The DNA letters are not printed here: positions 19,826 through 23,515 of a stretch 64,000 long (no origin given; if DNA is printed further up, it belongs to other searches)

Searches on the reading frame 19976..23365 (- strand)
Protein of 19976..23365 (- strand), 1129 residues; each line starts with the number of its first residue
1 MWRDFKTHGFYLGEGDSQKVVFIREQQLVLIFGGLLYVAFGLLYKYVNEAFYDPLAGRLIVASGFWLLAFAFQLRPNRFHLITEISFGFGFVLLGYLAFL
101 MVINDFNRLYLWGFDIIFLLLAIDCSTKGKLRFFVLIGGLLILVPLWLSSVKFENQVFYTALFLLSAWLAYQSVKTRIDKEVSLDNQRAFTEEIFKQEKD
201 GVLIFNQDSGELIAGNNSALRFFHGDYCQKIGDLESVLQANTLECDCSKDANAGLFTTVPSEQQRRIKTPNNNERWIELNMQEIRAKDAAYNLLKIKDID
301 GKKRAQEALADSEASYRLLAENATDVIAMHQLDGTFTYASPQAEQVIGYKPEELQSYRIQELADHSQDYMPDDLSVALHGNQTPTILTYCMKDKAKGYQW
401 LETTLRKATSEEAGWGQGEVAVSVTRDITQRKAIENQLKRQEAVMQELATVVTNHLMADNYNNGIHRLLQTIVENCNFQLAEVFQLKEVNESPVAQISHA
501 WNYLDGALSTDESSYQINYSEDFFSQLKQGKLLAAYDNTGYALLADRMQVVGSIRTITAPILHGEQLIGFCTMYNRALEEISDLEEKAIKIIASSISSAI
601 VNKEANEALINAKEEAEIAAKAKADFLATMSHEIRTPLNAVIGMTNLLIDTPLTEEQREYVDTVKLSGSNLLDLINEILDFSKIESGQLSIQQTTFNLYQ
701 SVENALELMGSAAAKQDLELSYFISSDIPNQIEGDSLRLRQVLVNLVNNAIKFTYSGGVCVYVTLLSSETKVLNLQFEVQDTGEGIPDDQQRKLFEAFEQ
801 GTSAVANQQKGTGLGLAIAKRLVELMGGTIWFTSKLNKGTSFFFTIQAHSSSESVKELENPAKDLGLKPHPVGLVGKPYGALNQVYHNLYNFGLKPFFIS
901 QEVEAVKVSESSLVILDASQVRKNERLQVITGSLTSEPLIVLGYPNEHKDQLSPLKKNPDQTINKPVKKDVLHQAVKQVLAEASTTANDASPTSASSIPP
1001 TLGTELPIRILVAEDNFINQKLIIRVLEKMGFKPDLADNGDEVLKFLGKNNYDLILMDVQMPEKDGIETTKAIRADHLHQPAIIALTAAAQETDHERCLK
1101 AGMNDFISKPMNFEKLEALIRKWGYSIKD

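Call 7: search_protein_families(library=pfam, proteins=[window:19976-23365:-])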
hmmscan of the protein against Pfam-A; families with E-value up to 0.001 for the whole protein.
window:19976-23365:- (1129 aa): 7 families
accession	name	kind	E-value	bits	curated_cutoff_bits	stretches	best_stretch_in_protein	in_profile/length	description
PF00072.30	Response_reg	-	3.4e-30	104.9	30.2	1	1010-1120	1-110/111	Response regulator receiver domain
PF02518.31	HATPase_c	-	3.4e-29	102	26.4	1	734-847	1-108/111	Histidine kinase-, DNA gyrase B-, and HSP90-like ATPase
PF00512.31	HisKA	-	1.8e-22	79.6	26.9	1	622-687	1-66/66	His Kinase A (phospho-acceptor) domain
PF00989.32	PAS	-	3.7e-07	30.6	22.6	1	316-412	3-100/113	PAS fold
PF13426.13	PAS_9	-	4.6e-07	30.5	27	0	332-430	9-103/103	PAS domain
PF13188.13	PAS_8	-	1.1e-05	25.6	21.8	0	316-370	3-54/65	PAS domain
PF08447.18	PAS_3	-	0.00022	21.9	25.6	0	337-407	2-74/89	PAS fold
